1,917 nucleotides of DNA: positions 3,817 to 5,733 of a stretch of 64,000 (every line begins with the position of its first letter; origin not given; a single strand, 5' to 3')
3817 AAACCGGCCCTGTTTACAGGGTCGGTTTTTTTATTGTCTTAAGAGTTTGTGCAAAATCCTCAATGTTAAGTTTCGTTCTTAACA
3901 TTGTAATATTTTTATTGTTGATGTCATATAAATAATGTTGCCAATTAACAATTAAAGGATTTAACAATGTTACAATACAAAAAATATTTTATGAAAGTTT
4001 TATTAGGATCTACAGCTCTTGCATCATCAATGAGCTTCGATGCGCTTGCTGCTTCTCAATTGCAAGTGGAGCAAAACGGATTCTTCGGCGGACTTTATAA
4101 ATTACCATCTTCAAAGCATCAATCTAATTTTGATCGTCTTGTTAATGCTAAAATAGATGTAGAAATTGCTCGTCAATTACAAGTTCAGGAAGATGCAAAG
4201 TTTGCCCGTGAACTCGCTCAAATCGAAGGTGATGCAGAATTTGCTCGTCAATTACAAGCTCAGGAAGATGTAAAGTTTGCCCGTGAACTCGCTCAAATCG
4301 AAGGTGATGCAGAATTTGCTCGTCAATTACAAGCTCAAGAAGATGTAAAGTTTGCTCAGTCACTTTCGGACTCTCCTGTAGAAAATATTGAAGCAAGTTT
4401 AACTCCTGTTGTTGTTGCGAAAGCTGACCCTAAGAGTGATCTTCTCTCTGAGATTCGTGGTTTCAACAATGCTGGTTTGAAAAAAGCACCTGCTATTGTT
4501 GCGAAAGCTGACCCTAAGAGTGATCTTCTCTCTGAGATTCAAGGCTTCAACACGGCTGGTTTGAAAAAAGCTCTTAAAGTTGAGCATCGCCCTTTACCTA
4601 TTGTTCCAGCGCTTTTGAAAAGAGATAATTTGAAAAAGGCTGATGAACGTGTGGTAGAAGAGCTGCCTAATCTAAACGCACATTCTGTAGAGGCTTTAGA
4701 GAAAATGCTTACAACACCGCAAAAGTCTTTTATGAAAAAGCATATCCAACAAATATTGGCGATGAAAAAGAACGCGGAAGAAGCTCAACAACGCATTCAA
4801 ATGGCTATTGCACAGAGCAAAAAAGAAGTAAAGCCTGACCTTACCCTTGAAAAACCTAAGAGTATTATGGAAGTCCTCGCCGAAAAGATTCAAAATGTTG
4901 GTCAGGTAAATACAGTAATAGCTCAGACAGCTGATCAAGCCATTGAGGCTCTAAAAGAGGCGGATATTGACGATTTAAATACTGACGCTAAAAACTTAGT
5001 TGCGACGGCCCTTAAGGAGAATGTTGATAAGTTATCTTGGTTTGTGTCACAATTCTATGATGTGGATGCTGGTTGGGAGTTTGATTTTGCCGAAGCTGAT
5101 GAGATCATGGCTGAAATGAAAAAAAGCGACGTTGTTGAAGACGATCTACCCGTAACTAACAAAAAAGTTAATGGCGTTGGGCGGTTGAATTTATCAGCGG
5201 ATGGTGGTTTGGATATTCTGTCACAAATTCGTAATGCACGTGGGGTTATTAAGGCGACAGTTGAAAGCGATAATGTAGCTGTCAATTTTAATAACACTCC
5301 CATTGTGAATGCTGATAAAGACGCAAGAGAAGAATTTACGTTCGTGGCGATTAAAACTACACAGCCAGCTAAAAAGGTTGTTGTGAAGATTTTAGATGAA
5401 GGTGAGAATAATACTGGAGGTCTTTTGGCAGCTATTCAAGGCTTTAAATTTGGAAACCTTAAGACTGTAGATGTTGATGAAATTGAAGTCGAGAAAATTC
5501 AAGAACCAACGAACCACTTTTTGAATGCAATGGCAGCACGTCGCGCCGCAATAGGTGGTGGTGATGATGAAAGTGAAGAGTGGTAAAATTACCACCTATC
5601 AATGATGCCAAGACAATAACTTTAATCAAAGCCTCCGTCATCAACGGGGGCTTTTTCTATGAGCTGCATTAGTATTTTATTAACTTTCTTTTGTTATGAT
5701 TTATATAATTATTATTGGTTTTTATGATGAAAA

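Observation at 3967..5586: Signal-peptide-bearing protein with a complete WH2-Central-Acidic (WCA) module: candidate bacterial Arp2/3 activator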

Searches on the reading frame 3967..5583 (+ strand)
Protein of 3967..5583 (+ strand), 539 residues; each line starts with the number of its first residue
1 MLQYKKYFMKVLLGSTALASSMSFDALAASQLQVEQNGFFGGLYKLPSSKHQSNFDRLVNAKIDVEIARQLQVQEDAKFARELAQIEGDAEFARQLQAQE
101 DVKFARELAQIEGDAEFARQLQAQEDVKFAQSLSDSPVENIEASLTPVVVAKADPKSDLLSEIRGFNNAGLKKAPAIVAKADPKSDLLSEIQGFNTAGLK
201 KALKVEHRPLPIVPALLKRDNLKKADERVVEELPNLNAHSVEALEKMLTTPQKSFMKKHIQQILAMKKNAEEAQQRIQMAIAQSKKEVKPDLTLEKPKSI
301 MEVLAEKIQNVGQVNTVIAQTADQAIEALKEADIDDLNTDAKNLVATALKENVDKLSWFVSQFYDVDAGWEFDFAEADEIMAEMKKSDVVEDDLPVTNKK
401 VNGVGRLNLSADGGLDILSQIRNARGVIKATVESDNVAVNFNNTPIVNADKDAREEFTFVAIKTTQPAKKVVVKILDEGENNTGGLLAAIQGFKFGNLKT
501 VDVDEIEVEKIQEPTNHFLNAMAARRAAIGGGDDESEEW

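Call 3: search_protein_families(library=pfam, proteins=[window:3967-5583:+], max_evalue=10)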
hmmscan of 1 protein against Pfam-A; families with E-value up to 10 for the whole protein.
window:3967-5583:+ (539 aa): 7 families
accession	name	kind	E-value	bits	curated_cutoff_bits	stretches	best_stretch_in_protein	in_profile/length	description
PF02205.27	WH2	-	2.3e-06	27.5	23.1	2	154-175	3-22/28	WH2 motif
PF01290.25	Thymosin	-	0.00065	19.8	24.8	2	187-211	5-28/39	Thymosin beta-4 family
PF15750.11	UBZ_FAAP20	-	0.027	14.7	25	0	102-121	9-28/35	Ubiquitin-binding zinc-finger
PF10130.15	PIN_2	-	0.11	13.1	22.4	1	257-347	23-105/133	PIN domain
PF11619.13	P53_C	-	0.18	12.3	25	1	243-272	36-65/67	Transcription factor P53 - C terminal domain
PF02335.20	Cytochrom_C552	-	0.27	10.6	24.1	1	219-351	290-415/438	Cytochrome c552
PF19757.4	DUF6244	-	4.6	8.3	31.6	0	260-285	57-83/87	Family of unknown function (DUF6244)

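Call 4: search_solved_structures(query=window:3967-5583:+, max_evalue=10, show_alignments=5)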
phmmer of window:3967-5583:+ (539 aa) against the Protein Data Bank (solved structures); distinct sequences matched with E-value up to 10: 6.
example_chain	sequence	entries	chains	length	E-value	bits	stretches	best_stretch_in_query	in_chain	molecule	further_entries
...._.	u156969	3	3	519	0.073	15.1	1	63-129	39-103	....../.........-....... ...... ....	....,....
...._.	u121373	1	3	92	0.19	13.7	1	282-349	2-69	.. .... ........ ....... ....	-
6u6p_A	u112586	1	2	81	0.2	13.7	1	265-329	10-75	Cell division topological specificity factor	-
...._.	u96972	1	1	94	0.49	12.4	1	213-301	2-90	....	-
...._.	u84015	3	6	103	0.8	11.7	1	374-433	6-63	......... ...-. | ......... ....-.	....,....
5j9i_A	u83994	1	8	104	0.81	11.7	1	374-433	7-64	Antitoxin igA-2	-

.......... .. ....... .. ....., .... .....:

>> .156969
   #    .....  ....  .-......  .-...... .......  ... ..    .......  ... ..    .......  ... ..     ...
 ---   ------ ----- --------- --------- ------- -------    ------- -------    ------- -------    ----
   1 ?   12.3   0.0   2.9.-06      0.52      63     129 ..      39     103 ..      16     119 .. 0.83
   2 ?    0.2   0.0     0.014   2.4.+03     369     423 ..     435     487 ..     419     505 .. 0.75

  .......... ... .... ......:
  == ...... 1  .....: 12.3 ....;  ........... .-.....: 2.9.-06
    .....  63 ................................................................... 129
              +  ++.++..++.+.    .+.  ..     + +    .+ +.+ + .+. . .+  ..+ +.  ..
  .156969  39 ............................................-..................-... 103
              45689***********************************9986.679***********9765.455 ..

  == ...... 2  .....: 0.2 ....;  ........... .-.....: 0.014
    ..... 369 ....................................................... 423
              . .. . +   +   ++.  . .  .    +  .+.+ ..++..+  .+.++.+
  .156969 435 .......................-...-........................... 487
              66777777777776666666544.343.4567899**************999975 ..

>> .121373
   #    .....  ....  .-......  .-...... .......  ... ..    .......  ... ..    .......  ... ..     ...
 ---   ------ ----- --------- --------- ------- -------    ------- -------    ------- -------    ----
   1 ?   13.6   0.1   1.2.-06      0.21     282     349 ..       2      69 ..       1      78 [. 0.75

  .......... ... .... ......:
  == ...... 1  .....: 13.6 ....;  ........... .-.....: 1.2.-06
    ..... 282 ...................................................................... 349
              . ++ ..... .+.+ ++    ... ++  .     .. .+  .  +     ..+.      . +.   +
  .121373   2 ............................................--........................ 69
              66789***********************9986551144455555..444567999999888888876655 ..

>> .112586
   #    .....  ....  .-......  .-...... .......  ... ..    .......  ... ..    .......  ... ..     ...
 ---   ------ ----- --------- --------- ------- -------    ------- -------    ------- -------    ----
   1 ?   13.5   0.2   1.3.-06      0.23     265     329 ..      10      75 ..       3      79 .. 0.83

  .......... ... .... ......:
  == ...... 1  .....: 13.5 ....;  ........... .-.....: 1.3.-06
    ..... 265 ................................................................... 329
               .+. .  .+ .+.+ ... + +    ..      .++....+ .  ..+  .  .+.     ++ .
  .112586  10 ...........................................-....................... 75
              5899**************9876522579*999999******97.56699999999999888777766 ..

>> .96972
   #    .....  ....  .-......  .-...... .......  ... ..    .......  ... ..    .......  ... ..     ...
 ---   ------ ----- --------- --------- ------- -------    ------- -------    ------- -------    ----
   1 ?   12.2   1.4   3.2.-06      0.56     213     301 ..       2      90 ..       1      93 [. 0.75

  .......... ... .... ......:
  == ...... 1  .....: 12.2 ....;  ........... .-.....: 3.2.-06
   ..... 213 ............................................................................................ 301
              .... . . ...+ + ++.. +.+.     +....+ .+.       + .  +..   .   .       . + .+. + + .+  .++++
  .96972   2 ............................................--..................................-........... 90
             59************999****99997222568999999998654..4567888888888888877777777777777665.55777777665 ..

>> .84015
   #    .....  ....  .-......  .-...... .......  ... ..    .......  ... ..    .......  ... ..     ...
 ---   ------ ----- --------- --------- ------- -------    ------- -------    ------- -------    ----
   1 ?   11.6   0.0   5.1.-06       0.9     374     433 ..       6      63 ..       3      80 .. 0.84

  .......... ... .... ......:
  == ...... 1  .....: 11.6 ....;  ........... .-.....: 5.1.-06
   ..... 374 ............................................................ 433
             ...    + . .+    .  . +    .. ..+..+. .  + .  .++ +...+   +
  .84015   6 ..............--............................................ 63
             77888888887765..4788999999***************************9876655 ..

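Call 6: find_homologous_proteins(query=window:3967-5583:+, max_evalue=0.001)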
Query window:3967-5583:+ (539 aa): 1 proteins with E <= 0.001 among 8000 candidates.
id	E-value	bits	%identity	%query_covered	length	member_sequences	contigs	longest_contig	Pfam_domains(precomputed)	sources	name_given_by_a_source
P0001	0.0e+0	1143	100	100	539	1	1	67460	PF02205.27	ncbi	-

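Call 7: list_cluster_members(proteins=[P0001])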
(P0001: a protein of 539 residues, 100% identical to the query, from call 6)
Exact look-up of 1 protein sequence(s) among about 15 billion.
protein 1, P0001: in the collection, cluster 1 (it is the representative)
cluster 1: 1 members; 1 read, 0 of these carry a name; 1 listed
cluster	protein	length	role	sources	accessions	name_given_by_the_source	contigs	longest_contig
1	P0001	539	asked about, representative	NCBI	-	-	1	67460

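Call 9: find_encoding_contigs(protein=P0001, flank=10000, max_places=4)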
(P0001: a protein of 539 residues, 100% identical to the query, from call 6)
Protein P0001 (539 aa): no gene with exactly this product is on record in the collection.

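Call 11: find_related_loci(query=window:3967-5583:+, collection=genome_contigs, flank=10000)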
Query window:3967-5583:+ (539 aa) in genome_contigs; peptide patterns used: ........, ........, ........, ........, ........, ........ (x = any residue, [..] = any of these).
147 stretches matched a pattern, but none encodes a relative of the query by tblastn (E <= 1e-3).

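Call 12: search_protein_representatives(protein=window:3967-5583:+)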
Query: 539 residues. Proteins with E-value up to 0.001 (for the whole library): 6; up to 1e-10: 3; up to 1e-30: 2. The best 6 are listed.
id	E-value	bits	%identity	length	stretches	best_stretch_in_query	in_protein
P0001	0.0e+00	1142.9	100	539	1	1-539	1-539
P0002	5.0e-67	243.3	46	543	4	268-539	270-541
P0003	2.9e-20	89.1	37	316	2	118-328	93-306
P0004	3.8e-07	45.8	31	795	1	337-539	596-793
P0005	2.8e-05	39.6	41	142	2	48-125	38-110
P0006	1.6e-04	37.2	24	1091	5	438-505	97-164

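Call 16: find_homologous_proteins(query=A1, max_evalue=0.01)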
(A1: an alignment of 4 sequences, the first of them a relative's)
Query A1 (4 sequences) (539 aa, profile of the alignment): 1 proteins with E <= 0.01 among 8000 candidates.
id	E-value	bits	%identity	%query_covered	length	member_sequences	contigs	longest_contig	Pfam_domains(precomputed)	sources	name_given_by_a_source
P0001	2.2e-235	801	100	100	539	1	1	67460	PF02205.27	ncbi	-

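Call 29: list_cluster_members(proteins=[P0002, P0003, P0004, P0005])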
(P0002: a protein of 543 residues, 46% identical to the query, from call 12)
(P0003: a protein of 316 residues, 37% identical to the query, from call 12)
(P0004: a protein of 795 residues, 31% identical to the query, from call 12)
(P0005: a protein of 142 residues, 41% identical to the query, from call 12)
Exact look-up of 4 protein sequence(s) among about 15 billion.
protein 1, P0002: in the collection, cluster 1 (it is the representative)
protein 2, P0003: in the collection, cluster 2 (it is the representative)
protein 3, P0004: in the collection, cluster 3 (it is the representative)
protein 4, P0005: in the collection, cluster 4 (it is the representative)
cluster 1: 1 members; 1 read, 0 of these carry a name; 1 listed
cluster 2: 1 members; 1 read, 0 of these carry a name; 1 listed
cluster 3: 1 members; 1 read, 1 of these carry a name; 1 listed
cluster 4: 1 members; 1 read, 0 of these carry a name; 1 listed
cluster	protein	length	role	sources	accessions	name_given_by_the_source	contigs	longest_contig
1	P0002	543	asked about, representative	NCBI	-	-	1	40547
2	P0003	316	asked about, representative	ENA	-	-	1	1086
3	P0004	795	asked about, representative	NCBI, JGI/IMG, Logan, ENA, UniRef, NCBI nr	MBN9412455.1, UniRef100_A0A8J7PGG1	MAG: hypothetical protein J0H12_00815 [Candidatus Paracaedimonas acanthamoebae] | WH2 domain-containing protein n=1 Tax=Candidatus Paracaedimonas acanthamoebae ... | hypothetical protein [Candidatus Paracaedimonas acanthamoebae]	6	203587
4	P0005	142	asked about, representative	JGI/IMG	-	-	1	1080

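Call 30: find_encoding_contigs(protein=P0004, flank=10000, max_places=3)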
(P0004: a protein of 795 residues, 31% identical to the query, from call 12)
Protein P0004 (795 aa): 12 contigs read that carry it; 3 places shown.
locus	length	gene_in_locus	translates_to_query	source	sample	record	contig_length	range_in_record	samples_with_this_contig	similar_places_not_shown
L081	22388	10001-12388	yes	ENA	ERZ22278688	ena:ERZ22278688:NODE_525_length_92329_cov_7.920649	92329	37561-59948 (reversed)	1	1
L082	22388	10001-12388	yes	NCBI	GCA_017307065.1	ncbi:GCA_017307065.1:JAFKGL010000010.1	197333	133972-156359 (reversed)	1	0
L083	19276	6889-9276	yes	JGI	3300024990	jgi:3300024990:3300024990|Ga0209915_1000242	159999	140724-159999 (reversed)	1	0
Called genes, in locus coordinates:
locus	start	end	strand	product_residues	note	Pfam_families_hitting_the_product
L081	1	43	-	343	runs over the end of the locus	PF12911:OppC_N (weak), PF00528:BPD_transp_1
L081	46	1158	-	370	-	PF00528:BPD_transp_1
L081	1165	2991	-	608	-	PF00496:SBP_bac_5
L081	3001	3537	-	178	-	PF00034:Cytochrom_C (weak)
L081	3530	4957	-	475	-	PF02646:RmuC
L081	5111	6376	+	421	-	PF01773:Nucleos_tra2_N, PF07670:Gate, PF07662:Nucleos_tra2_C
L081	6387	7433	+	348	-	PF04307:YdjM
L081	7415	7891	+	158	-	PF00588:SpoU_methylase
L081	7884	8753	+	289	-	PF01218:Coprogen_oxidas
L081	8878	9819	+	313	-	-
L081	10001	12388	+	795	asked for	-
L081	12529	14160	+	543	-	-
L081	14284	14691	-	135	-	-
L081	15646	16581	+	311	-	PF09243:Rsm22, PF13847:Methyltransf_31 (weak)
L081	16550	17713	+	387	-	PF03054:tRNA_Me_trans, PF20259:tRNA_Me_trans_M, PF20258:tRNA_Me_trans_C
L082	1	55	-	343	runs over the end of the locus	PF12911:OppC_N (weak), PF00528:BPD_transp_1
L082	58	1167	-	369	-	PF00528:BPD_transp_1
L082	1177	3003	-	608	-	PF00496:SBP_bac_5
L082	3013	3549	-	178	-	PF00034:Cytochrom_C (weak)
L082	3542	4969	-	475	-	PF02646:RmuC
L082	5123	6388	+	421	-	PF01773:Nucleos_tra2_N, PF07670:Gate, PF07662:Nucleos_tra2_C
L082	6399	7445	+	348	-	PF04307:YdjM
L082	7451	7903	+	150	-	PF00588:SpoU_methylase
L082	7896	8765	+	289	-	PF01218:Coprogen_oxidas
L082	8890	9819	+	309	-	PF10340:Say1_Mug180, PF20434:BD-FAE, PF07859:Abhydrolase_3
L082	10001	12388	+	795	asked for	-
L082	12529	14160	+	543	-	-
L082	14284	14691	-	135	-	-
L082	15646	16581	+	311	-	PF09243:Rsm22, PF13847:Methyltransf_31 (weak)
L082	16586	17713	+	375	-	PF03054:tRNA_Me_trans, PF20259:tRNA_Me_trans_M, PF20258:tRNA_Me_trans_C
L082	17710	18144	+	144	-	PF02643:DUF192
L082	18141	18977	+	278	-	PF14805:THDPS_N_2, PF25084:LbH_EIF2B, PF00132:Hexapep (weak), PF25087:GMPPB_C (weak), PF00132:Hexapep (weak), PF14602:Hexapep_2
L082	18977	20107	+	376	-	PF01546:Peptidase_M20, PF07687:M20_dimer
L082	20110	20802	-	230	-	PF01914:MarC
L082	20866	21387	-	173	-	-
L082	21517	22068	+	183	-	-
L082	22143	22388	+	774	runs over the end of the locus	-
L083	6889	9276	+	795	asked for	-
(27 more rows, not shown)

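Call 31: find_encoding_contigs(protein=P0002, flank=10000, max_places=3)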
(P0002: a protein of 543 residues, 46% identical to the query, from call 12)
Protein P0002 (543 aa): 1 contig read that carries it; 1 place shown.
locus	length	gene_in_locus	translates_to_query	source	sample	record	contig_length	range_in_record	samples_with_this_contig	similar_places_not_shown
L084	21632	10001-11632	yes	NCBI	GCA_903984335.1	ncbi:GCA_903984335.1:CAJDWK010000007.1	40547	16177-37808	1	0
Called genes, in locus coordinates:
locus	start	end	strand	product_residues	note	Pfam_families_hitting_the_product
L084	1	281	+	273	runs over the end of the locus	PF00528:BPD_transp_1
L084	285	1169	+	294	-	PF01656:CbiA (weak), PF09140:MipZ, PF10609:ParA (weak), PF13614:AAA_31 (weak)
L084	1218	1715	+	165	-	PF03656:Pam16, PF00226:DnaJ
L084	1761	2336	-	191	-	PF13508:Acetyltransf_7 (faint), PF00583:Acetyltransf_1 (weak)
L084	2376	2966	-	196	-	PF01327:Pep_deformylase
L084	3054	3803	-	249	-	PF13489:Methyltransf_23, PF02353:CMAS, PF06325:PrmA (weak), PF13847:Methyltransf_31, PF08241:Methyltransf_11, PF08242:Methyltransf_12, PF13649:Methyltransf_25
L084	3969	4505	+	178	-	-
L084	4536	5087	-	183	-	PF13413:HTH_25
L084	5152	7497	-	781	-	PF01590:GAF, PF13185:GAF_2, PF13492:GAF_3 (faint), PF05524:PEP-utilisers_N, PF00391:PEP-utilizers, PF02896:PEP-utilizers_C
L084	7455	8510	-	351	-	PF03060:NMO, PF05690:ThiG (weak)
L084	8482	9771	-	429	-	PF00696:AA_kinase, PF13840:ACT_7 (weak), PF22468:ACT_9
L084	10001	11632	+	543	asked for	-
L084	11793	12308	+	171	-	PF12100:DUF3576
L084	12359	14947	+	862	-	PF00133:tRNA-synt_1, PF01406:tRNA-synt_1e (faint), PF09334:tRNA-synt_1g, PF13603:tRNA-synt_1_2, PF00133:tRNA-synt_1, PF09334:tRNA-synt_1g (weak), PF08264:Anticodon_1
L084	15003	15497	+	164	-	-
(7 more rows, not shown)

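Call 39: search_protein_families(library=pfam, proteins=[P0002, P0004], max_evalue=10)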
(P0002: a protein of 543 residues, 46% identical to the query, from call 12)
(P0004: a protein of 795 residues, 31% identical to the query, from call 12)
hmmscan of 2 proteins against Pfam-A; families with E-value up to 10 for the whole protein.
P0002 (543 aa): 4 families
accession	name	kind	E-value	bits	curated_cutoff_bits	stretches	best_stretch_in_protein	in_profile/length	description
PF01290.25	Thymosin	-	3.4e-05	24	24.8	0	490-504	6-20/39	Thymosin beta-4 family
PF02205.27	WH2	-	6.1e-05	23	23.1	0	177-189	3-15/28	WH2 motif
PF16725.10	Nucleolin_bd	-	0.19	12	27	0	134-159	23-47/70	Nucleolin binding domain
PF15295.11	CCDC50_N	-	0.45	11.2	27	1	85-169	40-123/127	Coiled-coil domain-containing protein 50 N-terminus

P0004 (795 aa): 1 family
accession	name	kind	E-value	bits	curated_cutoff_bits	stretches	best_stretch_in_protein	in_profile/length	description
PF03726.19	PNPase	-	1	10.3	24.6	1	420-472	26-76/81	Polyribonucleotide nucleotidyltransferase, RNA binding domain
